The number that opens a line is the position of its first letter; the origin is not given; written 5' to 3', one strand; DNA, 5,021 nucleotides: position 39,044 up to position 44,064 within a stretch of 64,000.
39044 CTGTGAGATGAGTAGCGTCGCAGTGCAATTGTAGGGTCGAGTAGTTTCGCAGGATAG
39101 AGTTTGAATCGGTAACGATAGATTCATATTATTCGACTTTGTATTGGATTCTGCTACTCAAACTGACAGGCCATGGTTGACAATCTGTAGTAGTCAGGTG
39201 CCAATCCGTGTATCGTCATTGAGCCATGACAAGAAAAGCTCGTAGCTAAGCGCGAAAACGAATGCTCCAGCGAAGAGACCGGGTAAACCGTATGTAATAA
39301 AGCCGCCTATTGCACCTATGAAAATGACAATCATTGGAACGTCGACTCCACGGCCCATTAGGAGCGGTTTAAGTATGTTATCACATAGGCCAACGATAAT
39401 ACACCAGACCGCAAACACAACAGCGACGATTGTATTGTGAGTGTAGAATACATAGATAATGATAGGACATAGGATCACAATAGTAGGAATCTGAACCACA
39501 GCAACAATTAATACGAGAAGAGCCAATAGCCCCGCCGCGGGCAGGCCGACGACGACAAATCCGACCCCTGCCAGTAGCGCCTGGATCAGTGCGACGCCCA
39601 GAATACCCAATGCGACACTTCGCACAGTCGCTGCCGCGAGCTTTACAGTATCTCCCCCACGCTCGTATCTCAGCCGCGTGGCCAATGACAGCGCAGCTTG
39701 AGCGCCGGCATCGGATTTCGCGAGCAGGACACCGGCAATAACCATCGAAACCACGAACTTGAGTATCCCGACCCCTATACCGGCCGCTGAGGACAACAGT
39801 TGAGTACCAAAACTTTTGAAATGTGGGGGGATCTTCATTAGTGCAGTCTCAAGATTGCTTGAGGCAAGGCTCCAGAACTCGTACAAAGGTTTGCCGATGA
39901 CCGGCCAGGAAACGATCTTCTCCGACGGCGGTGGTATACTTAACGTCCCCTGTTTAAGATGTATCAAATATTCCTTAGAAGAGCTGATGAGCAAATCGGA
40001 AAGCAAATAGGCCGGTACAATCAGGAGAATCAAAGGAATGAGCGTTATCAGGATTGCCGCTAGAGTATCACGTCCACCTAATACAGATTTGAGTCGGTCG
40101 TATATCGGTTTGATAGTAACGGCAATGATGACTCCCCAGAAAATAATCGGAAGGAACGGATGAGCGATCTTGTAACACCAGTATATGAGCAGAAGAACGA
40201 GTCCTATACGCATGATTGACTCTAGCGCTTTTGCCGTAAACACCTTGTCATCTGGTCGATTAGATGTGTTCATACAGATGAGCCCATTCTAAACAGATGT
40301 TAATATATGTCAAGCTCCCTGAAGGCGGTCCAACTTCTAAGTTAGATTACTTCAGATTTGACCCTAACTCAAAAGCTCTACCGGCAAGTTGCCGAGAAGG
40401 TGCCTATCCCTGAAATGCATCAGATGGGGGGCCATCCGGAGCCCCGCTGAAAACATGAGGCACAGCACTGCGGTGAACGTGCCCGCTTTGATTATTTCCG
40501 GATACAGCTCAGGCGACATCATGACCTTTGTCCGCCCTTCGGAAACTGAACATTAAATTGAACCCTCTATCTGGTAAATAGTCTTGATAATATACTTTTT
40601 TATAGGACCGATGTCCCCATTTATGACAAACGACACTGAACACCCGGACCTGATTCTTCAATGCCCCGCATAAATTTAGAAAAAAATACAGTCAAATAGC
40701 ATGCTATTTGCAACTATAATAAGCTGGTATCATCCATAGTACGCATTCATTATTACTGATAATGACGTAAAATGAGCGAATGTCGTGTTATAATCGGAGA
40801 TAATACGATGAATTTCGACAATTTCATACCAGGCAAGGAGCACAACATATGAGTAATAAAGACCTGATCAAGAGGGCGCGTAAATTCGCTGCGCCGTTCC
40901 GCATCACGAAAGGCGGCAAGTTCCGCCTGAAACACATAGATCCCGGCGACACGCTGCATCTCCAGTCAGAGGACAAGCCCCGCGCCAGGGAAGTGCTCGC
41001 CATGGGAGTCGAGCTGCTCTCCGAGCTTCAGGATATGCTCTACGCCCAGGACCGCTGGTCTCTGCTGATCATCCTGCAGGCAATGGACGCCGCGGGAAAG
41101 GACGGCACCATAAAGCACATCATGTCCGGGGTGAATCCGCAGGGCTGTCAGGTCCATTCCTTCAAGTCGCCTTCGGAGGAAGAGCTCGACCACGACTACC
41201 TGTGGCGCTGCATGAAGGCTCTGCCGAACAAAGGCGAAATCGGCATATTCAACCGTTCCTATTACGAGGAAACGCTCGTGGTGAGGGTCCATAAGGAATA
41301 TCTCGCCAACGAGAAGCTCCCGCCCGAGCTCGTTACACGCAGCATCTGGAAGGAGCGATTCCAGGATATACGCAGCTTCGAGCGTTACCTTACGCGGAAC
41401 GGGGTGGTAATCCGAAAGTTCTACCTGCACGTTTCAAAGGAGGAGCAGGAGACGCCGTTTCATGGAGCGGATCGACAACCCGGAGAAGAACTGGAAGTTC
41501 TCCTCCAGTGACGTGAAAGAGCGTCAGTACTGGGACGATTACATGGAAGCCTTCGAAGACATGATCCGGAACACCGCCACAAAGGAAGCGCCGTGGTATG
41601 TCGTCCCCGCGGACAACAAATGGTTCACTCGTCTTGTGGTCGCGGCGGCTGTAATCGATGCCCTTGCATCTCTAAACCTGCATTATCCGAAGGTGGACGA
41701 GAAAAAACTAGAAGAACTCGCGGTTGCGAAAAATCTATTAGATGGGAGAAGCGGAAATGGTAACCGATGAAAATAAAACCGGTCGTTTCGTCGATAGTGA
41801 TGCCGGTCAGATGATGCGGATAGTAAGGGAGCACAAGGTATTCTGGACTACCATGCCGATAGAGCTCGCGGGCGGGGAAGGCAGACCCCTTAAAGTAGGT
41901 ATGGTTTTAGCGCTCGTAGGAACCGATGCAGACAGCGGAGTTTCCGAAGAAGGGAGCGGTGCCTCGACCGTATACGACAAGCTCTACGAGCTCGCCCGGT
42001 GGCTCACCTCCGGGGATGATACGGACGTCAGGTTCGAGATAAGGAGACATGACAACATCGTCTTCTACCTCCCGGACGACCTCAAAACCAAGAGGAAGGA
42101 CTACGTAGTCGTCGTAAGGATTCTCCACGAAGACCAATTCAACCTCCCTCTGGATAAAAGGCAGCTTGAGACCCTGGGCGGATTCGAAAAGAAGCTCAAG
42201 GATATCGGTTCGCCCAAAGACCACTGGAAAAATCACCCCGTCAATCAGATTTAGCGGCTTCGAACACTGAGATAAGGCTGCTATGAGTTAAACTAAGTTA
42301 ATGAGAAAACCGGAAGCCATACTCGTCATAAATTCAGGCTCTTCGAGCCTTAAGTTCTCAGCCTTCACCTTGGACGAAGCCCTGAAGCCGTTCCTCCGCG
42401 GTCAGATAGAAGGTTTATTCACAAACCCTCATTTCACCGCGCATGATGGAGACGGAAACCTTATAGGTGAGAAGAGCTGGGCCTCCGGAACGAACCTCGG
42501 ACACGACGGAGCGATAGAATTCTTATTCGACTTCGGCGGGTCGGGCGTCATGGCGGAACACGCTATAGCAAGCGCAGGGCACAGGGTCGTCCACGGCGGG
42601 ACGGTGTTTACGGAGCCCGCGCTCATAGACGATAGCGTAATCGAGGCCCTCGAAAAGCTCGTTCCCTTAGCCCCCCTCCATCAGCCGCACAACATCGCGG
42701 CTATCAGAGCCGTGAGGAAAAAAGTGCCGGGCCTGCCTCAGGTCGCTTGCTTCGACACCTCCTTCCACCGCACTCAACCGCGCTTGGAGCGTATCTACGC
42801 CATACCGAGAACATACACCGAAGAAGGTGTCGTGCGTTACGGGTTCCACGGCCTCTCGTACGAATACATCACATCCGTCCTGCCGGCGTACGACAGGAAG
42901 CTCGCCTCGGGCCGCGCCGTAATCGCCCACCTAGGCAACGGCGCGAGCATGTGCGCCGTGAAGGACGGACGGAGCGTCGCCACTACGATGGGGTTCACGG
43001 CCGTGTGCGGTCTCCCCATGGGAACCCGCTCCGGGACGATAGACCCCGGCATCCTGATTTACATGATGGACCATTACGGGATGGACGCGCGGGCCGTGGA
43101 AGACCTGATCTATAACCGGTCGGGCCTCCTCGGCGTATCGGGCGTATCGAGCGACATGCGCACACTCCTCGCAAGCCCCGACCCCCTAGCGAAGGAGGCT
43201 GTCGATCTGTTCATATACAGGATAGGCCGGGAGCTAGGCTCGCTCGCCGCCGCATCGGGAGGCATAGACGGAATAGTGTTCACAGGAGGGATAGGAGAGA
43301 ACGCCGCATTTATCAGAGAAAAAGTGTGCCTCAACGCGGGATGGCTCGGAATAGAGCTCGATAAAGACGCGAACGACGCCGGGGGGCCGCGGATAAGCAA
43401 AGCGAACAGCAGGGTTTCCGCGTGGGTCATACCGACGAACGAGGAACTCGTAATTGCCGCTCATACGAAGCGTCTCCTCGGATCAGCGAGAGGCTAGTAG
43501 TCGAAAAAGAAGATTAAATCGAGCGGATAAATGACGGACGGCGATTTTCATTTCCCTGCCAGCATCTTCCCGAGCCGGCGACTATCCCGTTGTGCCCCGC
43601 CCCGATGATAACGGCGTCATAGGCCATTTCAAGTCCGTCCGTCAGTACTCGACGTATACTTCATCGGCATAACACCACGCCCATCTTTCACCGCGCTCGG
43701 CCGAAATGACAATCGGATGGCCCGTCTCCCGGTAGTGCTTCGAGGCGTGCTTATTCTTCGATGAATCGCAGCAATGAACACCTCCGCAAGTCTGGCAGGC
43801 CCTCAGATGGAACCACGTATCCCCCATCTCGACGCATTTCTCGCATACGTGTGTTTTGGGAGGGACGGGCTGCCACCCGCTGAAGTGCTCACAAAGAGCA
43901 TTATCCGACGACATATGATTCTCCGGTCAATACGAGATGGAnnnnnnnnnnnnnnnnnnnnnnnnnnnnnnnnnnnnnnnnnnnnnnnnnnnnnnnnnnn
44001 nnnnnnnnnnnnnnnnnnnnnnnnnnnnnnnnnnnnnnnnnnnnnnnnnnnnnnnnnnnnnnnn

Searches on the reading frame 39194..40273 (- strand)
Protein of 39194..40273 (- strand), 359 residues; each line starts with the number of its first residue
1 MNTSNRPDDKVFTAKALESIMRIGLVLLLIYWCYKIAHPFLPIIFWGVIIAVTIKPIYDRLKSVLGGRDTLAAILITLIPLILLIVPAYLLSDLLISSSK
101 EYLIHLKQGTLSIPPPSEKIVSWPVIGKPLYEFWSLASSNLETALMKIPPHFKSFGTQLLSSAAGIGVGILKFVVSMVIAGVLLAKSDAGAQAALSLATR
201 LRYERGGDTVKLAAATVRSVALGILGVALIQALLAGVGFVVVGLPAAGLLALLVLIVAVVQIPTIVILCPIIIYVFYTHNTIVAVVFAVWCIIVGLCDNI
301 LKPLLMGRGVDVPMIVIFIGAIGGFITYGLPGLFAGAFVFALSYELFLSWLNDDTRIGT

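Call 71: search_protein_families(library=pfam, proteins=[window:39194-40273:-], max_evalue=0.0001)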
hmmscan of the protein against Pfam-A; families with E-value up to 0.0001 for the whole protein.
window:39194-40273:- (359 aa): 1 family
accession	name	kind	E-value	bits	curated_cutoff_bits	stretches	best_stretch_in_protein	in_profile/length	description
PF01594.21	AI-2E_transport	-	3.1e-34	119.1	34.3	1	22-348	3-324/327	AI-2E family transporter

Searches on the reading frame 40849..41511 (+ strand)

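Call 71: search_protein_families(library=pfam, proteins=[window:40849-41511:+], max_evalue=0.0001)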
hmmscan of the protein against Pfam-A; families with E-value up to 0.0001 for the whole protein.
window:40849-41511:+ (220 aa): 1 family
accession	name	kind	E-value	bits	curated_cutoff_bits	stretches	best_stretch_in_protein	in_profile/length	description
PF03976.20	PPK2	-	1.1e-41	143.4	22.3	1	50-212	12-161/229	Polyphosphate kinase 2 (PPK2)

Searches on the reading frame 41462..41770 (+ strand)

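Call 71: search_protein_families(library=pfam, proteins=[window:41462-41770:+], max_evalue=0.0001)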
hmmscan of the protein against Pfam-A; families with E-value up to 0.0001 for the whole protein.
window:41462-41770:+ (102 aa): 1 family
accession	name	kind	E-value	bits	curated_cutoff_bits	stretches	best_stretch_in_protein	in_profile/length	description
PF03976.20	PPK2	-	2.5e-22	80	22.3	1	2-70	155-223/229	Polyphosphate kinase 2 (PPK2)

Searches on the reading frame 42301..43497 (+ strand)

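Call 71: search_protein_families(library=pfam, proteins=[window:42301-43497:+], max_evalue=0.0001)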
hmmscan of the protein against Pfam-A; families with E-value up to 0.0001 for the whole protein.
window:42301-43497:+ (398 aa): 1 family
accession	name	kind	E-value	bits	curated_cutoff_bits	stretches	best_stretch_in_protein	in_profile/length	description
PF00871.23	Acetate_kinase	-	1.7e-112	376.4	22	1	7-386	2-391/392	Acetokinase family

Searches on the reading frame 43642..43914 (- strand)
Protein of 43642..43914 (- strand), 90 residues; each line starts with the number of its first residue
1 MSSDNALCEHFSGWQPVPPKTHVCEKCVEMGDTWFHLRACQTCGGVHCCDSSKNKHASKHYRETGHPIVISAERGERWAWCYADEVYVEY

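Call 3: search_protein_families(library=pfam, proteins=[window:43642-43914:-], max_evalue=0.01)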
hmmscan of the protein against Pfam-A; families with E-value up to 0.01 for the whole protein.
window:43642-43914:- (90 aa): 1 family
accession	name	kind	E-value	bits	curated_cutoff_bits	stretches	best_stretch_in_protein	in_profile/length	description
PF02148.25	zf-UBP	-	4.4e-13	49.7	22.7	1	24-89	1-59/63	Zn-finger in ubiquitin-hydrolases and other protein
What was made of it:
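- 43642..43914 (-): Stand-alone UBP-type zinc-finger protein, 90 aa, 27 nt downstream of the regulator. Pfam zf-UBP 49.7 bits (call 3).
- On zf-UBP (PF02148): 49.7 bits against 22.7 (call 3).
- Checked: A zf-UBP gene lies at 43642..43914 (-), Pfam 49.7 bits (call 3).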

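Call 4: search_protein_families(library=ncbifam, proteins=[window:43642-43914:-], max_evalue=0.01)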
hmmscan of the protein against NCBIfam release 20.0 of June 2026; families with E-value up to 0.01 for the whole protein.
window:43642-43914:- (90 aa): 0 families

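Call 56: search_solved_structures(query=window:43645-43914:-, max_evalue=0.01, show_alignments=4)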
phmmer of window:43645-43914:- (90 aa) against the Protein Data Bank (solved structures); distinct sequences matched with E-value up to 0.01: 12.
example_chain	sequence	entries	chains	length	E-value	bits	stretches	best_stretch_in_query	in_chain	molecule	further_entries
2ida_A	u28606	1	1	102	9.8e-26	93.2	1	8-87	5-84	Hypothetical protein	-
6dxh_A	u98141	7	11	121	1.5e-06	31.6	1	16-71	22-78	Ubiquitin carboxyl-terminal hydrolase 5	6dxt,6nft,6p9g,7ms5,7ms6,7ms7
2g43_A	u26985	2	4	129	1.7e-06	31.4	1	16-71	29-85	Ubiquitin carboxyl-terminal hydrolase 5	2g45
5g0f_A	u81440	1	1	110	5.8e-06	29.7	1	7-88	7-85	HDAC6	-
3ihp_A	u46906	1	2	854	9.5e-06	29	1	16-71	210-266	Ubiquitin carboxyl-terminal hydrolase 5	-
2l80_A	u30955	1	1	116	7.5e-05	26.1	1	16-71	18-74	Ubiquitin carboxyl-terminal hydrolase 13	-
9yc2_A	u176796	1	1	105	0.00015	25.2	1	19-88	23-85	Ubiquitin carboxyl-terminal hydrolase 49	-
5wpb_A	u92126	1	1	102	0.00078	22.9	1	7-89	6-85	Histone deacetylase 6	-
5b8d_A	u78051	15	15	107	0.00095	22.6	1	8-89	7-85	Histone deacetylase 6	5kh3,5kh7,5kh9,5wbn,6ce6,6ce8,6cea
3c5k_A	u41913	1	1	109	0.00095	22.6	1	8-89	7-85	Histone deacetylase 6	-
7zyu_A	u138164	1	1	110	0.0011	22.4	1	8-89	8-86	Histone deacetylase 6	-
3gv4_A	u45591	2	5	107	0.0013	22.2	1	8-89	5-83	Histone deacetylase 6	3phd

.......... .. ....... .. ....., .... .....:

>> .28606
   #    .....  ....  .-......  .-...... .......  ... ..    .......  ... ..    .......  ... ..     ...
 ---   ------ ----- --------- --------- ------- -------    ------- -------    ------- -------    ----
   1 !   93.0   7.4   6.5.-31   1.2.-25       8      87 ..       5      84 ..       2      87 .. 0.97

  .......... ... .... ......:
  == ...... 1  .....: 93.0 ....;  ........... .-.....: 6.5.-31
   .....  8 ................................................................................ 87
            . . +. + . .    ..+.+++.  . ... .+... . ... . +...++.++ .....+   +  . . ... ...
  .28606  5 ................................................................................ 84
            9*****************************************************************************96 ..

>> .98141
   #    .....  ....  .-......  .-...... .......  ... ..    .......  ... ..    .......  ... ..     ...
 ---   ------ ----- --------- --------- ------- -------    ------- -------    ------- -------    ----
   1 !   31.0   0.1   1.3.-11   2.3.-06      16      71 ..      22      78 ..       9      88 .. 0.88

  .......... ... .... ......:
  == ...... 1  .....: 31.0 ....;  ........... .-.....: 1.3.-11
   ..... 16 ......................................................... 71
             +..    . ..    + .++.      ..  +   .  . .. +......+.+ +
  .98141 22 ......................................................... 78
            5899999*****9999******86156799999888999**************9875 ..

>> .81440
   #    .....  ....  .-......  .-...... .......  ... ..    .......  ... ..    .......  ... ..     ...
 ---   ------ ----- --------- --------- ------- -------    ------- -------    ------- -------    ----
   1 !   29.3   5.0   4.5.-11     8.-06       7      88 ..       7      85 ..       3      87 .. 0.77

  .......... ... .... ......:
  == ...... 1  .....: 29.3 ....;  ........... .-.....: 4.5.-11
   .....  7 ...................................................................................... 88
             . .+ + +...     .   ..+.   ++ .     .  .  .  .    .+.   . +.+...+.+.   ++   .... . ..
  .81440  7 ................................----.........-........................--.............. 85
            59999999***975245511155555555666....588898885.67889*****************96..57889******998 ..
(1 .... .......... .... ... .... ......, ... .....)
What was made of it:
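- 43642..43914 (-): 2IDA, deposited only as 'Hypothetical protein', matches at E=1e-25 (call 56).
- On zf-UBP (PF02148): The solved homologue 2IDA matches at E=1e-25 (call 56).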
